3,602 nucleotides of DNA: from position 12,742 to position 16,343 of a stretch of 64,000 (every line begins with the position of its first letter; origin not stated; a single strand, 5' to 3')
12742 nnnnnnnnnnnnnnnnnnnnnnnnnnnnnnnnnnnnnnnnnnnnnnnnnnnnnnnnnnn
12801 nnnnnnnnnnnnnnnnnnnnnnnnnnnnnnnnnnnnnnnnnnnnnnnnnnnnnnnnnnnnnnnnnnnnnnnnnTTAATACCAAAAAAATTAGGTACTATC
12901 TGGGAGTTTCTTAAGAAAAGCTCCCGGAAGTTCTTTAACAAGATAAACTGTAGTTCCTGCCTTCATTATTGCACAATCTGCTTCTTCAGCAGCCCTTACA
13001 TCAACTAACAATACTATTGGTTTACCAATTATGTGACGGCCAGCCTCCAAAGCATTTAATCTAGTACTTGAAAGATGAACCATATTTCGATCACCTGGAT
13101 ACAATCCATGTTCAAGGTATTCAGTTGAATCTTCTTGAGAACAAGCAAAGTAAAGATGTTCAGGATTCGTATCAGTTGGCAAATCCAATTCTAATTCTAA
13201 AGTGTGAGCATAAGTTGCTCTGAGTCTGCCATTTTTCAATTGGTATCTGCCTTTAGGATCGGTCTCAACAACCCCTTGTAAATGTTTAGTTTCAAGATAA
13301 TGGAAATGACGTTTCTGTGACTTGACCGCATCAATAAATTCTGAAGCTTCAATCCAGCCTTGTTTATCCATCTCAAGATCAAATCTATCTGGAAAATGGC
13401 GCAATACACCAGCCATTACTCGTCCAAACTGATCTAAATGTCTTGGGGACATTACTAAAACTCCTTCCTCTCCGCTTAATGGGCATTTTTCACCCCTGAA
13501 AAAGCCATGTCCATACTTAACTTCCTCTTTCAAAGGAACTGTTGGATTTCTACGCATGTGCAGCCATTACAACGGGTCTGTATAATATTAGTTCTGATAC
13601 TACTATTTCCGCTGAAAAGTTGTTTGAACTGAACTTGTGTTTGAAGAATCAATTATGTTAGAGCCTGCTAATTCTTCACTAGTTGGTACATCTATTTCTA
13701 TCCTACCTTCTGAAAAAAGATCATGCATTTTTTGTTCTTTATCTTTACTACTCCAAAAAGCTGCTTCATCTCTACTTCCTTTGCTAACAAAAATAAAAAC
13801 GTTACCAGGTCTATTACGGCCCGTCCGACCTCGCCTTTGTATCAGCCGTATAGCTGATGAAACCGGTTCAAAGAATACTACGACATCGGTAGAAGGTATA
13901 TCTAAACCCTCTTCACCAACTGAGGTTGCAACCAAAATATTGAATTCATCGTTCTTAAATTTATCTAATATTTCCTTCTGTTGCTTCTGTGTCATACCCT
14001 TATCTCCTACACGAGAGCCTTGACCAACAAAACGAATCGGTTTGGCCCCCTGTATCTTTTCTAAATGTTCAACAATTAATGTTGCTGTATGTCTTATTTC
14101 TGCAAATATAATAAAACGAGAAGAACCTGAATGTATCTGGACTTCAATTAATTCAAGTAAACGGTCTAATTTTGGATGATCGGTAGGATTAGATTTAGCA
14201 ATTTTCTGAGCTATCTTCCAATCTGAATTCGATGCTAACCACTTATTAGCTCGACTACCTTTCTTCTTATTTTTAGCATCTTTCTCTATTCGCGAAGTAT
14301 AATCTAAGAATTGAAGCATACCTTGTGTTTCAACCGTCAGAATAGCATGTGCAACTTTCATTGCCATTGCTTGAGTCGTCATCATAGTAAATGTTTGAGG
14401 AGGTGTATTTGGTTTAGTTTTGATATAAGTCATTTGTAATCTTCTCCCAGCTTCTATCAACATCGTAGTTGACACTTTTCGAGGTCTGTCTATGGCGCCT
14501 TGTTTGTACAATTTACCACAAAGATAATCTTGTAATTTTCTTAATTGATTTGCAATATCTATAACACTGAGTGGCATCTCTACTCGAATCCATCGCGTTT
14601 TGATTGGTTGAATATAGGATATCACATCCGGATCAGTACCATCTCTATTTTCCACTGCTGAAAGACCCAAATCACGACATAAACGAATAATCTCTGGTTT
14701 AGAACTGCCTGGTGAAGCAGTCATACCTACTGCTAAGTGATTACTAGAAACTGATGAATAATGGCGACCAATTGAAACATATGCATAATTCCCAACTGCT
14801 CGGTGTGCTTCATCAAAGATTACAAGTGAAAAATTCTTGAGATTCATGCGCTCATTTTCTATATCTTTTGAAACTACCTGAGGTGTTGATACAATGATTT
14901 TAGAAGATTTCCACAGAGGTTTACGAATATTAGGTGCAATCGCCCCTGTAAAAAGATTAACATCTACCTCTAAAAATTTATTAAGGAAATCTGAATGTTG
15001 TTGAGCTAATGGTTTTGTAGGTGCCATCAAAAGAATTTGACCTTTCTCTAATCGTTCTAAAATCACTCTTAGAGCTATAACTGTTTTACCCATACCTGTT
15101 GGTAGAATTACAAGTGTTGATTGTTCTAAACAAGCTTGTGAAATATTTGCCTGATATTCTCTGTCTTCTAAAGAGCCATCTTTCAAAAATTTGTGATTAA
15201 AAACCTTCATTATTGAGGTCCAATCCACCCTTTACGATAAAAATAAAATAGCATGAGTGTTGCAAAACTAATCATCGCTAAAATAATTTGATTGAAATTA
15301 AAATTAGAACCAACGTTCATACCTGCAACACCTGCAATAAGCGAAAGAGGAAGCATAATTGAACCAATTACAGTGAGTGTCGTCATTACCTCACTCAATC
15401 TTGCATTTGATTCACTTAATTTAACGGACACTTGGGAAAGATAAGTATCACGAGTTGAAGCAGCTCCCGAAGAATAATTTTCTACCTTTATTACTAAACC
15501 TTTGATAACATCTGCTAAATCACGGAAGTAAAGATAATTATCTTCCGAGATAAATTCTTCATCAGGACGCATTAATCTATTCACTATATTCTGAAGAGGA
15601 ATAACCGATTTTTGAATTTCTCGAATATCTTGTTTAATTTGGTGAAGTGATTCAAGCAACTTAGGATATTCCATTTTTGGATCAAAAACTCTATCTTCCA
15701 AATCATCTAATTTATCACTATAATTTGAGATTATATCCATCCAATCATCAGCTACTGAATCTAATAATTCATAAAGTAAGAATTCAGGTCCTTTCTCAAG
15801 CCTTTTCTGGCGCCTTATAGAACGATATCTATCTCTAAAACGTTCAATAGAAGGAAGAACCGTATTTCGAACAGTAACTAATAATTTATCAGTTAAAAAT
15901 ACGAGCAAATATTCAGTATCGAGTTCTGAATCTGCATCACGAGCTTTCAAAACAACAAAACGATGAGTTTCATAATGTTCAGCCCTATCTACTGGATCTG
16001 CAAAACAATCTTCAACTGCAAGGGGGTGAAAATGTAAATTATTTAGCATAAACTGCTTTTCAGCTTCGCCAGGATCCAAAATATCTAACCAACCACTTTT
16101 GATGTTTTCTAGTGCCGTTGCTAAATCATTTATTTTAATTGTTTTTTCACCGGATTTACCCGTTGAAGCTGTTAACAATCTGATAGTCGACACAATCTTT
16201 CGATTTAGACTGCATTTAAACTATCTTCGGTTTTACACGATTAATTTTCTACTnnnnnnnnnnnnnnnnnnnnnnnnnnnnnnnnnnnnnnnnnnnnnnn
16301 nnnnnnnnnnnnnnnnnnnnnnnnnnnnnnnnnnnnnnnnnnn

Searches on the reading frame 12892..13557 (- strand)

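Call 66: search_protein_families(library=pfam, proteins=[window:12892-13557:-], max_evalue=0.001)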
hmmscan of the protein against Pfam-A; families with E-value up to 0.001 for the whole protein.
window:12892-13557:- (222 aa): 1 family
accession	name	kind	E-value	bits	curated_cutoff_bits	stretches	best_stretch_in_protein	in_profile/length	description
PF01885.22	PTS_2-RNA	-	8.6e-23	81.7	26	1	43-208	5-176/177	RNA 2'-phosphotransferase, Tpt1 / KptA family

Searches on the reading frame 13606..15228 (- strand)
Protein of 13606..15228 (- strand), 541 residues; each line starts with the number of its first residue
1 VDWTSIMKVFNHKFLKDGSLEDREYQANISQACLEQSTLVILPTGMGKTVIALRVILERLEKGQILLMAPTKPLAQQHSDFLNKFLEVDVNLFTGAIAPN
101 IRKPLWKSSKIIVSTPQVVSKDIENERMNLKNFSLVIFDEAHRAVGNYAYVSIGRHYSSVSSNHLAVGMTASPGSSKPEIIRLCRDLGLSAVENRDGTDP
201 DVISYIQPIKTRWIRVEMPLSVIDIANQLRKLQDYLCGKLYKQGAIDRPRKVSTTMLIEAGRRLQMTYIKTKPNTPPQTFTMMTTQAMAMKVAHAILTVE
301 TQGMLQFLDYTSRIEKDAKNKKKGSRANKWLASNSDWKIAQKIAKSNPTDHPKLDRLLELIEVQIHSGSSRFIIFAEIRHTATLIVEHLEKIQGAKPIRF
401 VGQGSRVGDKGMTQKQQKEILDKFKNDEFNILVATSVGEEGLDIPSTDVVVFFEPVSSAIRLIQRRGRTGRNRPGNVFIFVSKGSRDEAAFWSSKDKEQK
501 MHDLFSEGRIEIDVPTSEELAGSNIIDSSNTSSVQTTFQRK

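Call 66: search_protein_families(library=pfam, proteins=[window:13606-15228:-], max_evalue=0.001)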
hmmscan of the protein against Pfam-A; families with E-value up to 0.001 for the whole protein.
window:13606-15228:- (541 aa): 6 families
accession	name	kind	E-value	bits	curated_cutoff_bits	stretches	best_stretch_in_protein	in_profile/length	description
PF00270.35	DEAD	-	1.2e-25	90.6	26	1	24-174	2-161/167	DEAD/DEAH box helicase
PF00271.37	Helicase_C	-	1.1e-24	87.3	23.5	1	353-472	2-109/110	Helicase conserved C-terminal domain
PF04851.21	ResIII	-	4.8e-21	75.8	22.5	1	21-173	3-162/164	Type III restriction enzyme, res subunit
PF22590.2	Cas3-like_C_2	-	2.4e-07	31.4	27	1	373-473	7-105/106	CRISPR-associated nuclease/helicase Cas3, C-terminal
PF21210.2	RNA_helicase_helical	-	4.7e-07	30.3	27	1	251-334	23-100/108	Putative ATP-dependent RNA helicase, helical bundle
PF18766.7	SWI2_SNF2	-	0.00033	20.8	26.7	1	44-174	27-156/221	SWI2/SNF2 ATPase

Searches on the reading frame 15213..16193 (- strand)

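Call 66: search_protein_families(library=pfam, proteins=[window:15213-16193:-], max_evalue=0.001)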
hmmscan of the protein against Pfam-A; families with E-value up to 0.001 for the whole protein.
window:15213-16193:- (327 aa): 1 family
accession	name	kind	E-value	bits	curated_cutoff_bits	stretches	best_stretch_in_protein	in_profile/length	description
PF01544.23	CorA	-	7.2e-45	154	27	1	35-320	6-292/292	CorA-like Mg2+ transporter protein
